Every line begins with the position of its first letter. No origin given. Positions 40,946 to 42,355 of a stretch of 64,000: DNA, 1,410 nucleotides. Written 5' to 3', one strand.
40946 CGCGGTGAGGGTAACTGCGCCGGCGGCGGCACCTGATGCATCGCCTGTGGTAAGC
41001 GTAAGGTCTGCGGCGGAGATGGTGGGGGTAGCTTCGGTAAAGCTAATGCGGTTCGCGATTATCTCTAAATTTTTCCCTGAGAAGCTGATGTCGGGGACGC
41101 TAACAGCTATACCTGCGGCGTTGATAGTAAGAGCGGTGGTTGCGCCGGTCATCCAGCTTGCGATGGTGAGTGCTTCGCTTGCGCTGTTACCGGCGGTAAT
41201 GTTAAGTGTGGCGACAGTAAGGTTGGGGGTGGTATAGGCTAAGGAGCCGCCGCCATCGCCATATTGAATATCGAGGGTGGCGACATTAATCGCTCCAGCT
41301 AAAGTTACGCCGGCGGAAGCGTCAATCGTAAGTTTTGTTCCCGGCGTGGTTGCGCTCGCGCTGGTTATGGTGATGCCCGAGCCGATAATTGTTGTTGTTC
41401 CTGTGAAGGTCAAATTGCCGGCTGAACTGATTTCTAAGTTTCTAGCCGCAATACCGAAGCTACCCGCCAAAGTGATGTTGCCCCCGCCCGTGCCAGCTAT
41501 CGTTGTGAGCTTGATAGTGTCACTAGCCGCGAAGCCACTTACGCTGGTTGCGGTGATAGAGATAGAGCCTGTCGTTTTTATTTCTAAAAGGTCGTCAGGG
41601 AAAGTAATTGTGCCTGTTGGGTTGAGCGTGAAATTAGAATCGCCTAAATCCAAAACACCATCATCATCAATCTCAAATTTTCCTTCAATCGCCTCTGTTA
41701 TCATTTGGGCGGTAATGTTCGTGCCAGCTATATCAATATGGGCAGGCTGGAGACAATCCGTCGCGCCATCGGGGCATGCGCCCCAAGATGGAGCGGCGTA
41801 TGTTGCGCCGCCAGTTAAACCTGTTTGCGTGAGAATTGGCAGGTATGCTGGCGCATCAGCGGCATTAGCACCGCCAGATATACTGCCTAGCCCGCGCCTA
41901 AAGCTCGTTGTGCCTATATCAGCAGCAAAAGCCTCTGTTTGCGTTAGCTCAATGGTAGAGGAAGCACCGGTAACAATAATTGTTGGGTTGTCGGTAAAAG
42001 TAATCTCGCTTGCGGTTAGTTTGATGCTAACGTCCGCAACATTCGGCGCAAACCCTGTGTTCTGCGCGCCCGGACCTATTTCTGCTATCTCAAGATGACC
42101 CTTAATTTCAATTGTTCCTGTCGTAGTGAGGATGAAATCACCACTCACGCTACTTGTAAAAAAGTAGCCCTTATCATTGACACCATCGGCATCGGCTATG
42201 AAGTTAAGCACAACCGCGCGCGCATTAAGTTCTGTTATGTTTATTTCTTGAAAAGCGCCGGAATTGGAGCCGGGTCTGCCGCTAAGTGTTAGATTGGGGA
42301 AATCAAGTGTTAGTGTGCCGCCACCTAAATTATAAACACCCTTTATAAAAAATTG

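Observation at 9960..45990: Tandem pair of ~18-kb genes encoding 5,897- and 6,030-aa TPS-domain exoproteins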

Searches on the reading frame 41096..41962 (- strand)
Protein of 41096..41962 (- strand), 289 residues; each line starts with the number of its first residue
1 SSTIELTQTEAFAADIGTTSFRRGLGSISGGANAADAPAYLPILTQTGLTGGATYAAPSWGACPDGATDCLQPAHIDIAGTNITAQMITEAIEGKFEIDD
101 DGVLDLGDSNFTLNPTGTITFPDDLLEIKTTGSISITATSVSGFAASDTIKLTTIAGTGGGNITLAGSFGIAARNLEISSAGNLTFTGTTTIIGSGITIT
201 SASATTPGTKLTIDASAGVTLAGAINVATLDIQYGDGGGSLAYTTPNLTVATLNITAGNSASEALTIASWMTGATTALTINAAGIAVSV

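Call 54: find_homologous_proteins(query=window:41096-41962:-)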
Query seq(289 aa) (289 aa): 1 proteins with E <= 0.001 among 8000 candidates.
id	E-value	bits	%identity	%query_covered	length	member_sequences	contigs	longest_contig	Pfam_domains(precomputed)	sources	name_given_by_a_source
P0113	9.5e-123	427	80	100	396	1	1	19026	-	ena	-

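Call 55: find_encoding_contigs(protein=P0113, flank=10000, max_places=3)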
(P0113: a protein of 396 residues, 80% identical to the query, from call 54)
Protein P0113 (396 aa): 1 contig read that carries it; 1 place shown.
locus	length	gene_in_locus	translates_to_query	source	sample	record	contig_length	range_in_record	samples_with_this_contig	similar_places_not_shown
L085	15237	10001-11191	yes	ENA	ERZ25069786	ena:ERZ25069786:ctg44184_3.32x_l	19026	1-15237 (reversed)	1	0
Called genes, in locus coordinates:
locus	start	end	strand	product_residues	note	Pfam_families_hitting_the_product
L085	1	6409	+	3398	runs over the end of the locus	?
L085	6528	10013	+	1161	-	PF05860:TPS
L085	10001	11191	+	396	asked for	-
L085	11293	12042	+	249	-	-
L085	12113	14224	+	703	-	-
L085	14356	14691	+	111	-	-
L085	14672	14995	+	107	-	-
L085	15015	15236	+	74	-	?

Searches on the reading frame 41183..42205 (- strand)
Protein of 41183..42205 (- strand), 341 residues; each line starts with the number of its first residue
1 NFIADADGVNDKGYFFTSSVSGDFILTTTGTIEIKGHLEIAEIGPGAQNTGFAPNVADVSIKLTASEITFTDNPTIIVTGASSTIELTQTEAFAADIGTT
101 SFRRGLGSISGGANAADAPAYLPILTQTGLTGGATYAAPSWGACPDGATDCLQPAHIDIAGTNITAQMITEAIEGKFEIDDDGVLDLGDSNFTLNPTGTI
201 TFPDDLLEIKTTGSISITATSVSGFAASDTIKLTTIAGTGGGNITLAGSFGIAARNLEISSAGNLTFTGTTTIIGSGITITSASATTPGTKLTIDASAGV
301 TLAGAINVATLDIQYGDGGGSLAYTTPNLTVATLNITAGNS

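Call 63: predict_structure(alignment_id=A3)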
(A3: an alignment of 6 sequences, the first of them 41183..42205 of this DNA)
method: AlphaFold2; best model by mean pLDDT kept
length: 341 residues; sequences in the alignment: 6
mean_pLDDT: 74.0   pTM: 0.65
mean pLDDT of the five models: 74.0, 72.9, 71.2, 70.9, 68.4
residues with pLDDT >= 90: 35; 70-90: 198; 50-70: 69; < 50: 39
segments of 3 or more residues with pLDDT < 50: 1-20, 44-54, 107-113
pLDDT, mean of each block of 10 residues (from residue 1): 29 43 76 73 48 57 83 73 80 70 59 54 81 65 67 75 83 75 82 86 89 89 75 83 87 88 86 90 71 88 84 78 74 79 39
secondary structure, 60 per line:
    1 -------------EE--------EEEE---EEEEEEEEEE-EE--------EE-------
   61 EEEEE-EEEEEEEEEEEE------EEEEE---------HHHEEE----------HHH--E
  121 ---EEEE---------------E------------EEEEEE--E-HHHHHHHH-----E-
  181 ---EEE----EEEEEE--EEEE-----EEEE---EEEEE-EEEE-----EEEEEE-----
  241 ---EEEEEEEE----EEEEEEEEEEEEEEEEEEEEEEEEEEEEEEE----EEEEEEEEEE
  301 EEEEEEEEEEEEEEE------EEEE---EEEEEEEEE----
elements in order: E24-27 E31-40 E61-65 E67-78 E85-89 E102-104 E124-127 E156-161 H166-173 E184-186 E191-196 E199-202 E208-211 E215-219 E221-224 E230-235 E244-251 E256-286 E291-315 E322-325 E329-337

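Call 66: fold_search(model_id=the predicted structure, library=pdb)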
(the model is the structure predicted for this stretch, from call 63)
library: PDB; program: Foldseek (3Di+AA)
matches with E <= 10: 123; with E <= 0.001: 0
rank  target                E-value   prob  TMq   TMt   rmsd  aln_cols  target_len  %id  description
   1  5awf_E                1.8e-01  0.06  0.12  0.12  20.4       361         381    8  Crystal structure of SufB-SufC-SufD complex from Escherichia coli (released 2015-11-11)
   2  4nu2                  3.9e-01  0.11  0.14  0.20  21.1       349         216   12  Crystal structure of an ice-binding protein (FfIBP) from the Antarctic bacterium, Flavobacterium frigoris PS1 (released 2014-04-16)
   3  7ehk                  7.8e-01  0.08  0.14  0.20  21.9       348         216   12  Crystal structure of C107S mutant of FfIBP (released 2022-03-02)
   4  4e6t_C                9.9e-01  0.05  0.12  0.14  13.1       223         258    9  Structure of LpxA from Acinetobacter baumannii at 1.8A resolution (P212121 form) (released 2012-12-12)
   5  9dqf                  1.2e+00  0.03  0.12  0.10  14.1       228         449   10  Crystal structure of bifunctional GlmU from Staphylococcus aureus NCTC 8325 complexed with acetyl CoA and citrate (released 2025-05-14)
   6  5jxx_B                1.3e+00  0.03  0.12  0.13  13.8       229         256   10  Crystal structure of UDP-N-acetylglucosamine O-acyltransferase (LpxA) from Moraxella catarrhalis RH4. (released 2017-06-14)
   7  4i84_A                1.4e+00  0.04  0.14  0.16  16.8       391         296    8  The crystal structure of the Haemophilus influenzae HxuA secretion domain involved in the two-partner secretion pathwa (released 2013-11-13)
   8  6qvi_C                1.5e+00  0.04  0.17  0.13  22.9       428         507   11  Crystal structure of competence-associated pilin ComZ from Thermus thermophilus (released 2019-05-29)
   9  3jqy_C                1.6e+00  0.04  0.11  0.14  13.3       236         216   10  Crystal Structure of the polySia specific acetyltransferase NeuO (released 2010-08-18)
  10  4aaw                  1.6e+00  0.02  0.10  0.09  14.3       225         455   11  S.pneumoniae GlmU in complex with an antibacterial inhibitor (released 2012-02-15)
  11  8yl7_C                1.7e+00  0.02  0.16  0.14  15.3       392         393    7  EDS1-SAG101-NRG1C heterotrimer (released 2025-01-29)
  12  2odl                  1.8e+00  0.06  0.20  0.19  16.4       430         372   12  Crystal structure of the HMW1 secretion domain from Haemophilus influenzae (released 2007-08-21)
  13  4e79_A                1.8e+00  0.02  0.11  0.10  14.1       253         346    9  Structure of LpxD from Acinetobacter baumannii at 2.66A resolution (P4322 form) (released 2013-01-16)
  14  4peu                  1.9e+00  0.08  0.22  0.27  15.9       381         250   12  Structure of the polysaccharide lyase-like protein Cthe_2159 from C. thermocellum, native form with Calcium bound (released 2014-10-01)
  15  8x0z                  2.0e+00  0.06  0.15  0.21  20.5       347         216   13  Crystal structure of A101C/A120C mutant of FfIBP (released 2024-11-13)
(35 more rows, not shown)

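Call 84: search_protein_families(library=pfam, proteins=[window:41183-42205:-], max_evalue=10)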
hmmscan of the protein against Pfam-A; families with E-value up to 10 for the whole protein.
window:41183-42205:- (341 aa): 0 families
